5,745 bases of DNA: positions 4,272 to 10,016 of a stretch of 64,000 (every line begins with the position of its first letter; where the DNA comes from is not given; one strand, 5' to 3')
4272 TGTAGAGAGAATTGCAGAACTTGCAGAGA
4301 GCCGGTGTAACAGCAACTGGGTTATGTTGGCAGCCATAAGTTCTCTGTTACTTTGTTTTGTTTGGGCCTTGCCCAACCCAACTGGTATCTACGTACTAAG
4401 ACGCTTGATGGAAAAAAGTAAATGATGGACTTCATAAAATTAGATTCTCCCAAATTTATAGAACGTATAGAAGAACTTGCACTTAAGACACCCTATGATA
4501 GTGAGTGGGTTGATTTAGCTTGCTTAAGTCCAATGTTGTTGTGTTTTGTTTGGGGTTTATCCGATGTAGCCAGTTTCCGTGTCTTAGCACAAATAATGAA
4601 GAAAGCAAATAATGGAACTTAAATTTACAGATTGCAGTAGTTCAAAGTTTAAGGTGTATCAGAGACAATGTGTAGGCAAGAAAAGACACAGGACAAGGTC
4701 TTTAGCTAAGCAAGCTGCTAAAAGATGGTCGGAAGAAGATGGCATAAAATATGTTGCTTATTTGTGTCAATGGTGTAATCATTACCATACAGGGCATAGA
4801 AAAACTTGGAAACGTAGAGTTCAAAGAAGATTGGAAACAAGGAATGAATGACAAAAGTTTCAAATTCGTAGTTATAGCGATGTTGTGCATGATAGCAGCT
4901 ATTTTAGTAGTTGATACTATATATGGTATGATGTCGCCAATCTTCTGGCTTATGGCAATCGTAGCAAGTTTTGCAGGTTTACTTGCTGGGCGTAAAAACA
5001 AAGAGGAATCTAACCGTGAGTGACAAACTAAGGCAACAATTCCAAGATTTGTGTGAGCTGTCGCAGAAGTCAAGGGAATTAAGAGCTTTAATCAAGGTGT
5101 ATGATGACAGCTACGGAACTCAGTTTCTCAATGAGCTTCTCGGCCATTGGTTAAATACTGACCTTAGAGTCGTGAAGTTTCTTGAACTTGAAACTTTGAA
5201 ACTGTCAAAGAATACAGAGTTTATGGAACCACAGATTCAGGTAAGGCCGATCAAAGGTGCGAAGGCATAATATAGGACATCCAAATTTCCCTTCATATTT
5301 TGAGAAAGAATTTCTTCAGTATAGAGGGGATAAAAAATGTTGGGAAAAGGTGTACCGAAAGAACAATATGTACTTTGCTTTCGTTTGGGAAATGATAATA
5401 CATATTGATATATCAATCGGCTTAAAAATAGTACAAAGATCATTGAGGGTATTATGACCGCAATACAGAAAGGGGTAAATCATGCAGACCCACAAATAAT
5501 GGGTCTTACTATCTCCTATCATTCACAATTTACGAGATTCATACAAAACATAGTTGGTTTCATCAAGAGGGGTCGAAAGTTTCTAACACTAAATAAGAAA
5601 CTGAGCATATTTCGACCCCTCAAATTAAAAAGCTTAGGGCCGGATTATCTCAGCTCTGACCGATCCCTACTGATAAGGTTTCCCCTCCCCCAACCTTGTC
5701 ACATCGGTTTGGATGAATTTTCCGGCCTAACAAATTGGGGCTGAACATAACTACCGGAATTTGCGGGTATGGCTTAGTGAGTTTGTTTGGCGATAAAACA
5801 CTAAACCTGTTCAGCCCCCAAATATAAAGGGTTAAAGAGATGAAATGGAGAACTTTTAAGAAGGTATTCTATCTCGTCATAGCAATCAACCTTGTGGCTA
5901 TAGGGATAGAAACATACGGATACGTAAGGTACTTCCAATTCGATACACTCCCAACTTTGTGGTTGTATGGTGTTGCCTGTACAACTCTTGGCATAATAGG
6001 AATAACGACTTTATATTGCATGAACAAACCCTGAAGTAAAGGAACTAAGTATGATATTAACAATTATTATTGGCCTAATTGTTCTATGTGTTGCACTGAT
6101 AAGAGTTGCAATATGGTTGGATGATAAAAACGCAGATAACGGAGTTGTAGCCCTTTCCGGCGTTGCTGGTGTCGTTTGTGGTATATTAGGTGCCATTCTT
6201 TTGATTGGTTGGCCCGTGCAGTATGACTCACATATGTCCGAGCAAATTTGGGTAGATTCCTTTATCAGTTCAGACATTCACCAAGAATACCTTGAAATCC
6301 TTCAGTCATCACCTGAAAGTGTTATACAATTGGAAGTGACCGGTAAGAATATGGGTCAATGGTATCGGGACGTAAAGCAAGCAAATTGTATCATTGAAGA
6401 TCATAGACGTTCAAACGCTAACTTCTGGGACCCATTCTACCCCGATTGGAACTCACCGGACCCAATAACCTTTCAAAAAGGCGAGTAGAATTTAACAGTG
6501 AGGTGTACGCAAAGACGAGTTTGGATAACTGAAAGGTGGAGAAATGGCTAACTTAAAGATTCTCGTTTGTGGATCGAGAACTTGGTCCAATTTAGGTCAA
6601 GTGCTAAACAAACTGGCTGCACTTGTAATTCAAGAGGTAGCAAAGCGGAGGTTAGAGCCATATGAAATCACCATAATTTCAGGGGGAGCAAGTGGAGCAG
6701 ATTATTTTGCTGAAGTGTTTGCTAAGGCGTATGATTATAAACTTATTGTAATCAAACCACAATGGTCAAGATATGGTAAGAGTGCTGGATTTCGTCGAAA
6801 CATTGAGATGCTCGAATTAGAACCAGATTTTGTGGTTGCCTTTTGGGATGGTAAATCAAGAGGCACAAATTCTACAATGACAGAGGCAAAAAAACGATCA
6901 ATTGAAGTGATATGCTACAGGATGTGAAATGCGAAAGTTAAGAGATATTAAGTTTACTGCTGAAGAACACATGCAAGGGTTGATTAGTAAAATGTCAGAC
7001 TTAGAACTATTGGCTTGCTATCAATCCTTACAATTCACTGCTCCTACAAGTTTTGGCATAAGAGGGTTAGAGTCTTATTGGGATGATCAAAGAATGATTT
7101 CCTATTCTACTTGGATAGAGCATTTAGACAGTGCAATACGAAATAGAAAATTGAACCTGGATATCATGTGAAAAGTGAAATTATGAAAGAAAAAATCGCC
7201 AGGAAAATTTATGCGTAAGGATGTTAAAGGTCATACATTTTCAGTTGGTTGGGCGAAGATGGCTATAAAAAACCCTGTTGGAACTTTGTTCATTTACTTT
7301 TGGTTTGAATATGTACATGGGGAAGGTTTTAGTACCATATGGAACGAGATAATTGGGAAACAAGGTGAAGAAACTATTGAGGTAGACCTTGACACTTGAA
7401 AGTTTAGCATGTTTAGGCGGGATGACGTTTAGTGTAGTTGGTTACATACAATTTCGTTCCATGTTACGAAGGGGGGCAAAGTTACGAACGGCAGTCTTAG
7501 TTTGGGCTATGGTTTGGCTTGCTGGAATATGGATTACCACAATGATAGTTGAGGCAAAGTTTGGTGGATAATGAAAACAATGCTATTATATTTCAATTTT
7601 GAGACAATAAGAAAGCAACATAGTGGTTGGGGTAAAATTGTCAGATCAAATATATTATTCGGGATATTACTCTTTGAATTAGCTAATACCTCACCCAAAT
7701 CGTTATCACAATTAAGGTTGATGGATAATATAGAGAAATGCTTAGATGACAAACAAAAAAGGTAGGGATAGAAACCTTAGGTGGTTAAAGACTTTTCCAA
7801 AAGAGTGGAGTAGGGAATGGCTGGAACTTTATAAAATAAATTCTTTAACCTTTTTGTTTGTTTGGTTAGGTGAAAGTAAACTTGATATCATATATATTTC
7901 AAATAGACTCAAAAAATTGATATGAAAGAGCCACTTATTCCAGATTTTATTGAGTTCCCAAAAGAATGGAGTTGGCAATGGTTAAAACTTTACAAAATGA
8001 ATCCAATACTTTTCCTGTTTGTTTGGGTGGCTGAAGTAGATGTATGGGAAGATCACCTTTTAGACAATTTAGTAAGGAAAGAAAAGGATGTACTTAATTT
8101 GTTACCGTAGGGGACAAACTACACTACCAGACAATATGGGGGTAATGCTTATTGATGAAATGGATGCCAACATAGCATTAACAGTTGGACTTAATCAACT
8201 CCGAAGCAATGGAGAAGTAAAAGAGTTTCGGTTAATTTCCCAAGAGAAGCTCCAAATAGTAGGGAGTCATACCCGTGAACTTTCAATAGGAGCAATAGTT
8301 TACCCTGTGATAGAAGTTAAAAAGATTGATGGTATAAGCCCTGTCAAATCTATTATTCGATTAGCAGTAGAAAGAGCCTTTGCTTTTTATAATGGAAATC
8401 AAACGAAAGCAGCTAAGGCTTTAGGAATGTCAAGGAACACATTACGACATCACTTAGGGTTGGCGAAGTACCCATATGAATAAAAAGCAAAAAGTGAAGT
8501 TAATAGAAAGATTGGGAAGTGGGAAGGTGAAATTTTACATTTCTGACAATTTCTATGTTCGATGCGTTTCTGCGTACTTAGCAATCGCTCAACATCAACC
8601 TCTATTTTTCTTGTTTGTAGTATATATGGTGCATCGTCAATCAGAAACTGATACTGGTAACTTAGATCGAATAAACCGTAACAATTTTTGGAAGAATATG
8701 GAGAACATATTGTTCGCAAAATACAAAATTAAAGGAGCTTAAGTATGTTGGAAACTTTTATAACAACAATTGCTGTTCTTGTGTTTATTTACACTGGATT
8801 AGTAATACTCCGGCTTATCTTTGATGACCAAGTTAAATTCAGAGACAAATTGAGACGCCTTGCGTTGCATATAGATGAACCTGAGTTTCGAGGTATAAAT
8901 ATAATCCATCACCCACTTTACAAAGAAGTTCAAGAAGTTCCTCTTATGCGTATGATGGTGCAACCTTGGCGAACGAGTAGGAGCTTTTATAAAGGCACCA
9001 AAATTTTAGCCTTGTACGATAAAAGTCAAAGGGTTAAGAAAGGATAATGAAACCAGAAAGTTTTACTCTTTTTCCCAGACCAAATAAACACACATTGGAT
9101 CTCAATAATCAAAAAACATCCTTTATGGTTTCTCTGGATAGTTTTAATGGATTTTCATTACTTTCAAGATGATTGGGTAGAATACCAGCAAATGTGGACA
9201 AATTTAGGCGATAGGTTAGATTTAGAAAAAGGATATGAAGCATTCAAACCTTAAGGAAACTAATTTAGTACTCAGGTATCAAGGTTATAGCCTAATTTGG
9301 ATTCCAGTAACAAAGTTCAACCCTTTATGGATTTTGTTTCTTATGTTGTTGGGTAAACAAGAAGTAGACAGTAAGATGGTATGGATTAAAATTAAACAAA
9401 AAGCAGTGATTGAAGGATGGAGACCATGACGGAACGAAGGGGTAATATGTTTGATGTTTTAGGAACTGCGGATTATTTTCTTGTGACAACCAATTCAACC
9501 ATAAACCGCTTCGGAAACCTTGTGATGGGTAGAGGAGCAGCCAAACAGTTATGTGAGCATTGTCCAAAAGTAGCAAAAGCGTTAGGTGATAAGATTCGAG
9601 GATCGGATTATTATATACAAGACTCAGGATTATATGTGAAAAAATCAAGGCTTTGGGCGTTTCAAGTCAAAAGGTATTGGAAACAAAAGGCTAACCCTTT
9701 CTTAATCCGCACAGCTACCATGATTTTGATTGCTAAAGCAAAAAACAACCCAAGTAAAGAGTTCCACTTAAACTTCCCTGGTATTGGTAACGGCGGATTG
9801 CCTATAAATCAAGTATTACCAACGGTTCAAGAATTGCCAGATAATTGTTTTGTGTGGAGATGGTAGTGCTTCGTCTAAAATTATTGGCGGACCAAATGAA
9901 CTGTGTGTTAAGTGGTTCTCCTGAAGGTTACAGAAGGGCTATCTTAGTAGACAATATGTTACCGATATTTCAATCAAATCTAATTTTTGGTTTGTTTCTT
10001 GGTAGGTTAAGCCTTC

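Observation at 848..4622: Dense array of divergent tandem paralogs encoding small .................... proteins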

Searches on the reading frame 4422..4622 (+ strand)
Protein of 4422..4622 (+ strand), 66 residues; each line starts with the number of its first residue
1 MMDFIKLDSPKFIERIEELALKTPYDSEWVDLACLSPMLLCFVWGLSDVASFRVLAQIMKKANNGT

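Call 4: search_protein_families(library=pfam, max_evalue=1, proteins=[window:4422-4622:+])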
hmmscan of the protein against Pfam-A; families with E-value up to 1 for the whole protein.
window:4422-4622:+ (66 aa): 0 families

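Call 5: search_protein_families(library=phrogs, max_evalue=1, proteins=[window:4422-4622:+])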
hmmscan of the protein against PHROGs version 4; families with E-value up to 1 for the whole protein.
window:4422-4622:+ (66 aa): 1 family
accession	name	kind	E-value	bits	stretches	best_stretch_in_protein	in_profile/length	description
phrog_36085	-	unknown function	0.25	12.7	1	27-62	26-61/81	-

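Call 49: search_protein_families(library=ncbifam, max_evalue=1, proteins=[window:4422-4622:+])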
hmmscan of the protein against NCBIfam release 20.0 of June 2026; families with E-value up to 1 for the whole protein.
window:4422-4622:+ (66 aa): 0 families

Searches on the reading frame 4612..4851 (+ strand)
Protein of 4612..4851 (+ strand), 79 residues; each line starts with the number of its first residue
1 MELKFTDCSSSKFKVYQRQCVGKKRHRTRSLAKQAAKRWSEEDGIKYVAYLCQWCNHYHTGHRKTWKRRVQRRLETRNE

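Call 36: search_protein_families(library=pfam, max_evalue=0.01, proteins=[window:4612-4851:+])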
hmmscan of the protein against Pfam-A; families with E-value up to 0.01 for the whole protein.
window:4612-4851:+ (79 aa): 0 families

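Call 82: search_protein_families(library=phrogs, max_evalue=0.01, proteins=[window:4612-4851:+])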
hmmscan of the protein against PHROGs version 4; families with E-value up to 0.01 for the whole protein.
window:4612-4851:+ (79 aa): 3 families
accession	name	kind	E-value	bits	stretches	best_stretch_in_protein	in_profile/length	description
phrog_15216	-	unknown function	1.2e-05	26.2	1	16-72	11-73/78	-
phrog_14788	-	unknown function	0.00042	21.7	1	10-65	2-59/71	-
phrog_1820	-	unknown function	0.0076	17.8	0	35-61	21-45/58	-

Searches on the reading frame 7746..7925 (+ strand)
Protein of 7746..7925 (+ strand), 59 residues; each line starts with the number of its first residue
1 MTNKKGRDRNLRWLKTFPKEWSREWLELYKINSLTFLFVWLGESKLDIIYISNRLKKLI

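Call 49: search_protein_families(library=ncbifam, max_evalue=1, proteins=[window:7746-7925:+])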
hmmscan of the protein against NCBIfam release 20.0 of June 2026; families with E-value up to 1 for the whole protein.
window:7746-7925:+ (59 aa): 0 families

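Call 75: find_related_loci(query=A8, collection=viral_contigs, flank=10000)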
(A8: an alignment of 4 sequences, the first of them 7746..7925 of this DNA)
Query A8 (59 aa) in viral_contigs; peptide patterns used: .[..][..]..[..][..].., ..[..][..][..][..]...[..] (x = any residue, [..] = any of these).
77 stretches matched a pattern, but none encodes a relative of the query by tblastn (E <= 1e-3).

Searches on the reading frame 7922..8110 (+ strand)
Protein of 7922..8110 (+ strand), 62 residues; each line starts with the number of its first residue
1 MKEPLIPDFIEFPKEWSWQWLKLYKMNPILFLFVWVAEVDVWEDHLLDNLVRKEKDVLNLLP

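Call 49: search_protein_families(library=ncbifam, max_evalue=1, proteins=[window:7922-8110:+])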
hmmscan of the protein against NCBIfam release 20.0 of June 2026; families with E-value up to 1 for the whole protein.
window:7922-8110:+ (62 aa): 0 families

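Call 61: find_homologous_proteins(query=A7, max_evalue=10)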
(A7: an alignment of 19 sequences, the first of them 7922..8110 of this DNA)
Query A7 (19 sequences) (62 aa, profile of the alignment): 6 proteins with E <= 10 among 96 candidates.
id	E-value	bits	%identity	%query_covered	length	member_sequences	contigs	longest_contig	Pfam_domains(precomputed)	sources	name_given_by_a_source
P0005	3.3e-13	67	100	100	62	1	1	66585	-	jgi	-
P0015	4.3e-11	60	-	-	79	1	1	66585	-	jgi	-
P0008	6.3e-10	57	35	27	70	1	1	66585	-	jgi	-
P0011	1.1e-9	56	27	60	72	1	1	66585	-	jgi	-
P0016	9.9e-9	53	-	-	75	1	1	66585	-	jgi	-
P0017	1.6e-3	36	42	19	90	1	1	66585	-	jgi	-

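Call 71: search_protein_families(library=padloc, alignment_id=A7, max_evalue=1)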
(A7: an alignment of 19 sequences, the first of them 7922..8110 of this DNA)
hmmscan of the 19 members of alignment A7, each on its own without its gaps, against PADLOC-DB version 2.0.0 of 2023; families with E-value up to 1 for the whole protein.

A. member 1, window:7922-8110:+ (62 aa): 0 families

B. families by the number of members that match (of 19 scanned): 0 families

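Call 72: search_protein_families(library=pfam, alignment_id=A7, max_evalue=5)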
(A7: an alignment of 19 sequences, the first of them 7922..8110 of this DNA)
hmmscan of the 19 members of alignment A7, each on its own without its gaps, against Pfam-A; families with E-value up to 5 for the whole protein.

A. member 1, window:7922-8110:+ (62 aa): 0 families

B. families by the number of members that match (of 19 scanned): 1 family
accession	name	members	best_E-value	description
PF17273.7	DUF5338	1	0.0052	Family of unknown function (DUF5338)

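Call 73: search_protein_families(library=phrogs, alignment_id=A7, max_evalue=1)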
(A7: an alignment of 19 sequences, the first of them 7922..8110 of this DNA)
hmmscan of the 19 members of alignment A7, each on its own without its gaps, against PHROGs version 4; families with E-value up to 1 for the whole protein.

A. member 1, window:7922-8110:+ (62 aa): 0 families

B. families by the number of members that match (of 19 scanned): 5 families
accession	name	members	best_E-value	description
phrog_38032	-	1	0.058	-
phrog_7453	-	1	0.14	-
phrog_15112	-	1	0.15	-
phrog_36085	-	1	0.25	-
phrog_17624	-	1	0.35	membrane protein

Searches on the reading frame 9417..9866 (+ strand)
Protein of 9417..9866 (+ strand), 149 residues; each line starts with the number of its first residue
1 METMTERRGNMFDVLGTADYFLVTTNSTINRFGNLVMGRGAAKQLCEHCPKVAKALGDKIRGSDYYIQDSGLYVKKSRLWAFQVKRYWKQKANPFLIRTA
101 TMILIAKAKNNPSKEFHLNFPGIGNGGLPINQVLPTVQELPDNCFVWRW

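Call 36: search_protein_families(library=pfam, max_evalue=0.01, proteins=[window:9417-9866:+])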
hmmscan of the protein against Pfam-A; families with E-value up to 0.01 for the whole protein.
window:9417-9866:+ (149 aa): 0 families

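Call 81: search_solved_structures(query=window:9417-9866:+, max_evalue=1)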
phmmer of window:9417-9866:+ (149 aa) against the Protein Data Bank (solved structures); distinct sequences matched with E-value up to 1: 2.
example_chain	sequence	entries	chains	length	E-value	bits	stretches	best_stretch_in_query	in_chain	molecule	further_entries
5m31_A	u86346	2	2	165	0.0014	21.9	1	27-140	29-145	Appr-1-p processing domain protein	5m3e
5m3i_A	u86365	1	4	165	0.023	17.9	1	14-142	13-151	RNase III inhibitor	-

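Call 82: search_protein_families(library=phrogs, max_evalue=0.01, proteins=[window:9417-9866:+])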
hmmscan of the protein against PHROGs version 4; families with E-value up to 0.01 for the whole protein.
window:9417-9866:+ (149 aa): 1 family
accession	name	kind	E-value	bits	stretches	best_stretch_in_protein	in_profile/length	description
phrog_335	-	other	1.8e-14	54.8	1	1-143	53-196/422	phosphatase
